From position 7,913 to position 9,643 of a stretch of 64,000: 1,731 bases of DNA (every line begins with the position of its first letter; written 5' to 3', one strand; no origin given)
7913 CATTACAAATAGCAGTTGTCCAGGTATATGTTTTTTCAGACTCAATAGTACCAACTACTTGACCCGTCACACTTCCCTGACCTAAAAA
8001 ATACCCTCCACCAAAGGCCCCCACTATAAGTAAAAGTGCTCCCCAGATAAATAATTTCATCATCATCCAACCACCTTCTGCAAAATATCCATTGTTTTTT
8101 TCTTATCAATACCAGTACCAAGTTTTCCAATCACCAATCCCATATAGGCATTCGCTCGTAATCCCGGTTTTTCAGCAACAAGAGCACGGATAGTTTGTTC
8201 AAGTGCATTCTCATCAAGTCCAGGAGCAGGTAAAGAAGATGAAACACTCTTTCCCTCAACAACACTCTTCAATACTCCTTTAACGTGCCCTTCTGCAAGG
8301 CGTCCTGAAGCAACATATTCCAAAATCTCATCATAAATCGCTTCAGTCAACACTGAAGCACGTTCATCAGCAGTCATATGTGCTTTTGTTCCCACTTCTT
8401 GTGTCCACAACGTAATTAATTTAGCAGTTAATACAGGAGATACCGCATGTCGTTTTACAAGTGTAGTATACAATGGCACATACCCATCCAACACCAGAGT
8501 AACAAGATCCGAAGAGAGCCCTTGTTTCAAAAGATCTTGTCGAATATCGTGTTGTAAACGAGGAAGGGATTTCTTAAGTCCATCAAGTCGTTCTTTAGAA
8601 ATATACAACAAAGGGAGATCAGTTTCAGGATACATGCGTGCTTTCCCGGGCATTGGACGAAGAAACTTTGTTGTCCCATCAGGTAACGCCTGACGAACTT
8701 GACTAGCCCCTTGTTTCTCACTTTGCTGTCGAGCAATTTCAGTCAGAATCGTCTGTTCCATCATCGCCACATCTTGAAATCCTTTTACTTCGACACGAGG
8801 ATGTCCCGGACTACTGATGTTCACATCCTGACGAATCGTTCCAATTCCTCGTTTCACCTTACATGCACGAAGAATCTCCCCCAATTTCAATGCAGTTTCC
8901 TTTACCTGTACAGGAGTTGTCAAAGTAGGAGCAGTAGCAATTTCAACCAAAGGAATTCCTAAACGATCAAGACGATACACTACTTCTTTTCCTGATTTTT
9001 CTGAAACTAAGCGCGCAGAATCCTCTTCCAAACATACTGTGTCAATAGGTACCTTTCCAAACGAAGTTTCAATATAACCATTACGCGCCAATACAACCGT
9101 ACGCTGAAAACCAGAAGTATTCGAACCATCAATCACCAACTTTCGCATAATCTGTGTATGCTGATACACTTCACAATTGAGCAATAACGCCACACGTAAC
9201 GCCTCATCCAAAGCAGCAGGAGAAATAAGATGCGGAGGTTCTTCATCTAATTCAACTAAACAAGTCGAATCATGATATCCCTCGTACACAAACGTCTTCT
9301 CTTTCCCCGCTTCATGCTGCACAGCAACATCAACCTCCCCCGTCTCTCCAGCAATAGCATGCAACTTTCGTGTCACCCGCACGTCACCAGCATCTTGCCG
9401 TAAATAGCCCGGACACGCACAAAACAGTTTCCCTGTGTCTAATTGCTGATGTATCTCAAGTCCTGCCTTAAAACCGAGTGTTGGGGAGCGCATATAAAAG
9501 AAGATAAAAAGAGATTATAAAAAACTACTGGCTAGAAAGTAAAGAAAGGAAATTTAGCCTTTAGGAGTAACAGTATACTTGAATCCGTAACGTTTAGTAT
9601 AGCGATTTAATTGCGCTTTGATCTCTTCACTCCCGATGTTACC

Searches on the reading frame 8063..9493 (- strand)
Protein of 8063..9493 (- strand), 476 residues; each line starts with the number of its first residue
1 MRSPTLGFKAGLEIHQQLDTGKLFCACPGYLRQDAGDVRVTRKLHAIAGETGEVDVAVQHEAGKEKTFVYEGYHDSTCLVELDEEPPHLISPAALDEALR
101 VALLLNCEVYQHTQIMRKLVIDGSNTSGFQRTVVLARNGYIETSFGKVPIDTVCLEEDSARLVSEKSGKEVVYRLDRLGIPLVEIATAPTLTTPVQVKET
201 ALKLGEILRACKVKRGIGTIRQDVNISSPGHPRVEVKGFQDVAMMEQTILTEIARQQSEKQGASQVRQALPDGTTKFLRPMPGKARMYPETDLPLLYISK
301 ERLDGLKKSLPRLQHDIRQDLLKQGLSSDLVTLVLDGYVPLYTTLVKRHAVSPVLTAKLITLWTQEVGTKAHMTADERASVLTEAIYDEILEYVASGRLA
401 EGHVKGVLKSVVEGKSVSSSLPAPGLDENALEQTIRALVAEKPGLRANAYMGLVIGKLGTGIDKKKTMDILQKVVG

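Call 3: search_protein_families(library=pfam, proteins=[window:8063-9493:-], max_evalue=0.01)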
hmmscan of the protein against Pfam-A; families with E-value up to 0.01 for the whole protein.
window:8063-9493:- (476 aa): 1 family
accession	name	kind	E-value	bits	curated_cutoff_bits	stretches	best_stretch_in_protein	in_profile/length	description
PF02934.20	GatB_N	-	2.6e-50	171.6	23.4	1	9-303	2-276/277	GatB/GatE catalytic domain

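Call 4: search_protein_families(library=ncbifam, proteins=[window:8063-9493:-], max_evalue=0.01)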
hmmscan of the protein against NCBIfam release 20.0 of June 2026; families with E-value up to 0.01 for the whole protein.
window:8063-9493:- (476 aa): 8 families
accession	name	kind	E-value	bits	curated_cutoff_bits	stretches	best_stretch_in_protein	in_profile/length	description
NF003107.0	PRK04028.1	equivalog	2e-134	449.3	456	2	5-258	8-262/630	Glu-tRNA(Gln) amidotransferase subunit GatE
TIGR00134.1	gatE_arch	equivalog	2e-122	409.5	319.55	2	5-257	6-259/622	Glu-tRNA(Gln) amidotransferase subunit GatE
NF004012.0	PRK05477.1-2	equivalog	4.9e-37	127.8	338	1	92-441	55-430/481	Asp-tRNA(Asn)/Glu-tRNA(Gln) amidotransferase subunit GatB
TIGR00133.1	gatB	equivalog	2.2e-31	109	314.8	1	91-421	54-411/481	Asp-tRNA(Asn)/Glu-tRNA(Gln) amidotransferase subunit GatB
NF004014.0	PRK05477.1-4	equivalog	6.9e-22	77.8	414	1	93-440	54-425/475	Asp-tRNA(Asn)/Glu-tRNA(Gln) amidotransferase subunit GatB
NF004015.0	PRK05477.1-5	equivalog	4.1e-19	68.5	628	1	93-440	66-441/488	Asp-tRNA(Asn)/Glu-tRNA(Gln) amidotransferase subunit GatB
NF004013.0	PRK05477.1-3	equivalog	2.3e-17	62.7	653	1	91-419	66-428/501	Asp-tRNA(Asn)/Glu-tRNA(Gln) amidotransferase subunit GatB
NF004011.1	PRK05477.1-1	equivalog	2.5e-16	59.5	680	1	93-323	54-306/475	Asp-tRNA(Asn)/Glu-tRNA(Gln) amidotransferase subunit GatB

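Call 16: search_solved_structures(query=window:8063-9493:-, max_evalue=0.001, show_alignments=1)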
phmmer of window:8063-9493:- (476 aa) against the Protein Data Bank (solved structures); distinct sequences matched with E-value up to 0.001: 8.
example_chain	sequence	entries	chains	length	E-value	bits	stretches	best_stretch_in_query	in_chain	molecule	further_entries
2d6f_C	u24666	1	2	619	5e-93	315.8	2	6-258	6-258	Glutamyl-tRNA(Gln) amidotransferase subunit E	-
1zq1_C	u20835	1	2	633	7.7e-86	292.1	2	5-258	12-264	Glutamyl-tRNA(Gln) amidotransferase subunit E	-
3h0l_B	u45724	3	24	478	1.6e-20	76.8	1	89-331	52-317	Aspartyl/glutamyl-tRNA(Asn/Gln) amidotransferase subunit B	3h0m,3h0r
3al0_B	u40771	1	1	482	2.9e-18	69.4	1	97-426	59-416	Aspartyl/glutamyl-tRNA(Asn/Gln) amidotransferase subunit B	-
3kfu_F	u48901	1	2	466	1.7e-13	53.7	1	92-316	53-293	Aspartyl/glutamyl-tRNA(Asn/Gln) amidotransferase subunit B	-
2df4_B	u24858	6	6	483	1.7e-10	43.8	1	89-318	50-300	Aspartyl/glutamyl-tRNA(Asn/Gln) amidotransferase subunit B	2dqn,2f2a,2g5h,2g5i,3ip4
4n0h_B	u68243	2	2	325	1.7e-09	40.5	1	82-318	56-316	Glutamyl-tRNA(Gln) amidotransferase subunit B, mitochondrial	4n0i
4wj3_B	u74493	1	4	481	0.00015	24.2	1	147-327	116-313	Aspartyl/glutamyl-tRNA(Asn/Gln) amidotransferase subunit B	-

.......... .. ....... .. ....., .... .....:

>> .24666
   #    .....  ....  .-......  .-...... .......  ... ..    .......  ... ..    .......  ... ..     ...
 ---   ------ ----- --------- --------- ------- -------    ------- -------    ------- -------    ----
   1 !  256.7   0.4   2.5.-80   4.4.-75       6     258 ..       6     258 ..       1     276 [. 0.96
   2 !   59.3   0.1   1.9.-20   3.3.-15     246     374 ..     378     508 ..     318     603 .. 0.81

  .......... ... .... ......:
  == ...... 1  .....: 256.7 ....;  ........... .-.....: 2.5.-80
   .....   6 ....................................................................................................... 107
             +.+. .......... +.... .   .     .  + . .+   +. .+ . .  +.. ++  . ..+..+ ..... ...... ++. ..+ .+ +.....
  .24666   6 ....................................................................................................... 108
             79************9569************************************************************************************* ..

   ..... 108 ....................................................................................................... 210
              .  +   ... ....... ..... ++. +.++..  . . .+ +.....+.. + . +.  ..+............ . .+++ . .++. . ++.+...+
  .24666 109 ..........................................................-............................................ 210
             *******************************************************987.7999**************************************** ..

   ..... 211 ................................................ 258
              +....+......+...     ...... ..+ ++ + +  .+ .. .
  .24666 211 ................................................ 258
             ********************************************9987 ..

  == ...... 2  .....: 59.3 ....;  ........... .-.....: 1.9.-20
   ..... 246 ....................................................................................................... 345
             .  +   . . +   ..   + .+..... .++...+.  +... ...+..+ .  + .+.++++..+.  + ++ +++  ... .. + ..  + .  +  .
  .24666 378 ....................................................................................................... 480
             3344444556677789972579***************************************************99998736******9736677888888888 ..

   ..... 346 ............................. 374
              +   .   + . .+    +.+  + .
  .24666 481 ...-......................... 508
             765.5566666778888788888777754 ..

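Call 36: find_homologous_proteins(query=window:8063-9493:-, max_evalue=1e-60)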
Query window:8063-9493:- (476 aa): 7964 proteins with E <= 1e-60 among 8000 candidates; the best 120 are listed.
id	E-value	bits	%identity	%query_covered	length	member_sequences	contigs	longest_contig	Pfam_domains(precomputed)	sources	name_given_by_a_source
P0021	0.0e+0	1041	100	100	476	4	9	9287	PF02934.21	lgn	-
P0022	8.6e-249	844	80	100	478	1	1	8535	PF02934.21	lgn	-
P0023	1.1e-245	834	79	100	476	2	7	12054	PF02934.21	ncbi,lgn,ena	-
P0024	7.8e-235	798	78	99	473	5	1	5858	PF02934.21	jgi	jgi:Glu-tRNA(Gln) amidotransferase subunit E-like FAD-binding protein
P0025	6.1e-188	644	64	99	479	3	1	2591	PF02934.21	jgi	-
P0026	9.2e-188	643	63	99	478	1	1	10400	PF02934.21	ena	-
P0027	3.9e-186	638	60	99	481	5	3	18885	PF02934.21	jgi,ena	-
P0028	5.4e-186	637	62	99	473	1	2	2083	PF02934.21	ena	-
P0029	4.6e-185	634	60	99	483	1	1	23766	PF02934.21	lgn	-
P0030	1.8e-184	632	62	99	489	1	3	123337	PF02934.21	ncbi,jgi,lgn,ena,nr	ncbi:MAG: Glu-tRNA(Gln) amidotransferase subunit GatE [Candidatus Liptonbacteria bacterium]|nr:Glu-t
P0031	2.1e-184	632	62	100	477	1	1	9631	PF02934.21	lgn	-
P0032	3.8e-184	631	62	100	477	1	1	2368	PF02934.21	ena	-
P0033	4.1e-184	631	62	100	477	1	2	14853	PF02934.21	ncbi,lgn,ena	ncbi:MAG: Glu-tRNA(Gln) amidotransferase subunit GatE [Nanoarchaeota archaeon]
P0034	1.4e-183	629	61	99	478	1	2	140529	PF02934.21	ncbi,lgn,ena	-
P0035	1.9e-183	629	60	99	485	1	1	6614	PF02934.21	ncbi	-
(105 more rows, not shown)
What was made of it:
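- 8063..9493 (-): gatE, a short form of 476 aa. It lacks the ~120-aa AspRS-like insertion domain. Calls 4, 16, 36.
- Checked: The nearest named GatE homologues come from Nanoarchaeota and Pacearchaeota MAGs (call 36).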

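Call 37: find_encoding_contigs(protein=P0023, flank=6000, max_places=3)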
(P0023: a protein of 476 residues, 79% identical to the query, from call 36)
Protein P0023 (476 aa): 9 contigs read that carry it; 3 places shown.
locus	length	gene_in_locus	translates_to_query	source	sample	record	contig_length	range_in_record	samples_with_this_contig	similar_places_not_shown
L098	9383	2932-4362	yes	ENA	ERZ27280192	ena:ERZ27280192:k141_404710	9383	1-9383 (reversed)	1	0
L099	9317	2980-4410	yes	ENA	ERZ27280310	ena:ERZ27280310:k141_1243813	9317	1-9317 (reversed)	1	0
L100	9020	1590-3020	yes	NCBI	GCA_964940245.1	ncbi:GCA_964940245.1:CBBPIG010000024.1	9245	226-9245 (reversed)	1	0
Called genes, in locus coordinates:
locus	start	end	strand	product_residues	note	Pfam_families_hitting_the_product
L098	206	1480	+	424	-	PF18195:GatD_N, PF00710:Asparaginase, PF17763:Asparaginase_C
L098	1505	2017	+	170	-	-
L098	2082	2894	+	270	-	-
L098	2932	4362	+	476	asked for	PF02934:GatB_N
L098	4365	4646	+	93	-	-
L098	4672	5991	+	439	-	PF01336:tRNA_anti-codon, PF00152:tRNA-synt_2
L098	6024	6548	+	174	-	-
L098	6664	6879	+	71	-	-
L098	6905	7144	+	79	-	-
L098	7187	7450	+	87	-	PF24434:DUF7557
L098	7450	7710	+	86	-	PF05016:ParE_toxin (weak)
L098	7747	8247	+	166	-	-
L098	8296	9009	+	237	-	PF04536:TPM_phosphatase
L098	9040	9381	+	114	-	?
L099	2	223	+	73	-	?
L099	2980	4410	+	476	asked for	PF02934:GatB_N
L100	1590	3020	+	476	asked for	PF02934:GatB_N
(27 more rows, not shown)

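Call 38: find_encoding_contigs(protein=P0022, flank=6000, max_places=2)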
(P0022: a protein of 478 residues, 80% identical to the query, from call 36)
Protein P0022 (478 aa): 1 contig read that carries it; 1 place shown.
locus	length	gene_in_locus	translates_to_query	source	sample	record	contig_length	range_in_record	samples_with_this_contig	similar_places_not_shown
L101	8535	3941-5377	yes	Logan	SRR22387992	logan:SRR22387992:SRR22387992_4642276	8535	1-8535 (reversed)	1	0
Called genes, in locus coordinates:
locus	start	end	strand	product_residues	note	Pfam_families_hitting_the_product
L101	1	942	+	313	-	?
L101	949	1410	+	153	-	-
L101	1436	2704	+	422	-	PF18195:GatD_N, PF00710:Asparaginase, PF17763:Asparaginase_C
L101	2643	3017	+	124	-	-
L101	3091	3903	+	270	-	-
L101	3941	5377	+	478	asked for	PF02934:GatB_N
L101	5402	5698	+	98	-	-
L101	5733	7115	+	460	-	PF01336:tRNA_anti-codon, PF00152:tRNA-synt_2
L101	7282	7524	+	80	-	-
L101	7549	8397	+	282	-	PF00149:Metallophos, PF12850:Metallophos_2 (faint), PF14582:Metallophos_3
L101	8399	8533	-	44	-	?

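Call 39: find_encoding_contigs(protein=P0024, flank=6000, max_places=2)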
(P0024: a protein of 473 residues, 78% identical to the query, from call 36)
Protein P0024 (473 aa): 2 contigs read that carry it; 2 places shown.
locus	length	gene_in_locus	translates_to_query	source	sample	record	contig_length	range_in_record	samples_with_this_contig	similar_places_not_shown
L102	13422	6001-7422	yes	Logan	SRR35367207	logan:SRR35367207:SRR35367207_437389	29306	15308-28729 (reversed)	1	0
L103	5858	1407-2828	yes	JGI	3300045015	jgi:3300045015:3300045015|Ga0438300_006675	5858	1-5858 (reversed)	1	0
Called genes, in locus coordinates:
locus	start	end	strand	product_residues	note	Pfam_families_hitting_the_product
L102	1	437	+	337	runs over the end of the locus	?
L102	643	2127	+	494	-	PF00587:tRNA-synt_2b, PF03129:HGTP_anticodon, PF09180:ProRS-C_1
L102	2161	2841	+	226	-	-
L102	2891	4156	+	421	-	PF18195:GatD_N, PF00710:Asparaginase, PF17763:Asparaginase_C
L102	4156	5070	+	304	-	PF01073:3Beta_HSD, PF01370:Epimerase, PF02719:Polysacc_synt_2, PF04321:RmlD_sub_bind, PF13460:NAD_binding_10 (weak), PF16363:GDP_Man_Dehyd, PF07993:NAD_binding_4 (weak)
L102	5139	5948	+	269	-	-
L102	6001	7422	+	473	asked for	PF02934:GatB_N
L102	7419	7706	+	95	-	-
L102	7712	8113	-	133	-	PF10130:PIN_2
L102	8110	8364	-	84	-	PF26688:RHH_12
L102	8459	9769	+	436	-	PF01336:tRNA_anti-codon, PF00152:tRNA-synt_2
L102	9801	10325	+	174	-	-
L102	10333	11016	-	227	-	-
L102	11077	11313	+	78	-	-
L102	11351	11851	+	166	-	-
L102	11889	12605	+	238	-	PF04536:TPM_phosphatase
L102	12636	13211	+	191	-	PF04011:LemA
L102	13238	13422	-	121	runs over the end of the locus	PF01850:PIN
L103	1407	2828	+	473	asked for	PF02934:GatB_N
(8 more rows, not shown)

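Call 48: search_protein_families(library=pfam, proteins=[L098:2082-2894:+, L102:5139-5948:+, L101:3091-3903:+, L098:1505-2017:+, L102:2161-2841:+, L098:4365-4646:+], max_evalue=1)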
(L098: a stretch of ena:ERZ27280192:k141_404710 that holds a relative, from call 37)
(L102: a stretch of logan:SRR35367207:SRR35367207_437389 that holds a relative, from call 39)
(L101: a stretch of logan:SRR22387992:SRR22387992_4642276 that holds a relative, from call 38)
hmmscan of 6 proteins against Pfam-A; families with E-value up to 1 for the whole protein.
L098:2082-2894:+ (270 aa): 0 families

L102:5139-5948:+ (269 aa): 2 families
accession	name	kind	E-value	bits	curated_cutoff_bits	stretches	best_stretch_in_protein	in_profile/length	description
PF08843.17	AbiEii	-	0.0018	18.7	22.5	1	68-240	29-183/238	Nucleotidyl transferase AbiEii toxin, Type IV TA system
PF23675.1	YciZ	-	0.58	10.4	27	0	87-121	5-36/57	YciZ-like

L101:3091-3903:+ (270 aa): 0 families

L098:1505-2017:+ (170 aa): 0 families

L102:2161-2841:+ (226 aa): 0 families

L098:4365-4646:+ (93 aa): 0 families

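Call 56: search_protein_families(library=padloc, proteins=[L098:2082-2894:+, L102:5139-5948:+, L101:3091-3903:+, L098:1505-2017:+, L101:2643-3017:+], max_evalue=0.1)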
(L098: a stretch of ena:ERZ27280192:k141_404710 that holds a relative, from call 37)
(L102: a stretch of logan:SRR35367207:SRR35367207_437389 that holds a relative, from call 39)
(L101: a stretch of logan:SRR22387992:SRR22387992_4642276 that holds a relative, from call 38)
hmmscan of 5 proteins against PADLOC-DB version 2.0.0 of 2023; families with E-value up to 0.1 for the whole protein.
L098:2082-2894:+ (270 aa): 0 families

L102:5139-5948:+ (269 aa): 1 family
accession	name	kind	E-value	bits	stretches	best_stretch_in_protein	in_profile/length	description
PDLC02288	AbiEii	-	0.024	11.5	0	201-228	181-208/294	AbiEii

L101:3091-3903:+ (270 aa): 0 families

L098:1505-2017:+ (170 aa): 0 families

L101:2643-3017:+ (124 aa): 0 families

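Call 78: search_solved_structures(query=L102:5139-5948:+, max_evalue=5)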
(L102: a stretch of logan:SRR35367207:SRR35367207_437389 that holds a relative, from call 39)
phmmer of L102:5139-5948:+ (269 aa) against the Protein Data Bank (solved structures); distinct sequences matched with E-value up to 5: 0.

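Call 79: search_solved_structures(query=L098:2082-2894:+, max_evalue=5)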
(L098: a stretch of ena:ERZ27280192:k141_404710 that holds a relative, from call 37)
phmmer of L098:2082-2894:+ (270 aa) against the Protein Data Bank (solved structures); distinct sequences matched with E-value up to 5: 9.
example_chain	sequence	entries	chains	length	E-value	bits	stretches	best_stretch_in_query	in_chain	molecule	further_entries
3n7q_A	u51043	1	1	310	0.65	12.8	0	212-260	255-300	Transcription termination factor, mitochondrial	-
3n6s_A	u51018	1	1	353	0.94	12.3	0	212-260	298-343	Transcription termination factor, mitochondrial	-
5co0_O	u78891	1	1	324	1.2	12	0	212-260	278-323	Transcription termination factor 1, mitochondrial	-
31ee_A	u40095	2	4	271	1.2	11.9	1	70-133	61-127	Cyclodipeptide synthase (FoCDPS) | Cyclodipeptide synthase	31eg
5crj_O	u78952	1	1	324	1.4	11.7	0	212-260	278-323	Transcription termination factor 1, mitochondrial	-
5cky_O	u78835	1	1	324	1.4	11.7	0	212-260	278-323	Transcription termination factor 1, mitochondrial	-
5gle_B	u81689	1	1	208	1.4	11.7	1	171-261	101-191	Ischorismate lyase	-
5gle_A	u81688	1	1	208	1.4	11.7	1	171-261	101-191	Ischorismate lyase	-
3mva_O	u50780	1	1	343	1.6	11.5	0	212-260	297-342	Transcription termination factor, mitochondrial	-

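Call 107: search_protein_families(library=ncbifam, proteins=[L098:2082-2894:+, L102:5139-5948:+, L098:1505-2017:+, L101:2643-3017:+], max_evalue=1)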
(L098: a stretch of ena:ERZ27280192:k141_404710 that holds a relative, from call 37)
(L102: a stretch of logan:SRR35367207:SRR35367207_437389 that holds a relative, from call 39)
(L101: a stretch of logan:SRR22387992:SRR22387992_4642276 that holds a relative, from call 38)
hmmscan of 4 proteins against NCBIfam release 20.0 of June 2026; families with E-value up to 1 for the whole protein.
L098:2082-2894:+ (270 aa): 0 families

L102:5139-5948:+ (269 aa): 0 families

L098:1505-2017:+ (170 aa): 0 families

L101:2643-3017:+ (124 aa): 0 families
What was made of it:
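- Tried and rejected: Nothing was found in PDB, NCBIfam or PADLOC (calls 48, 56, 78, 79, 107).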
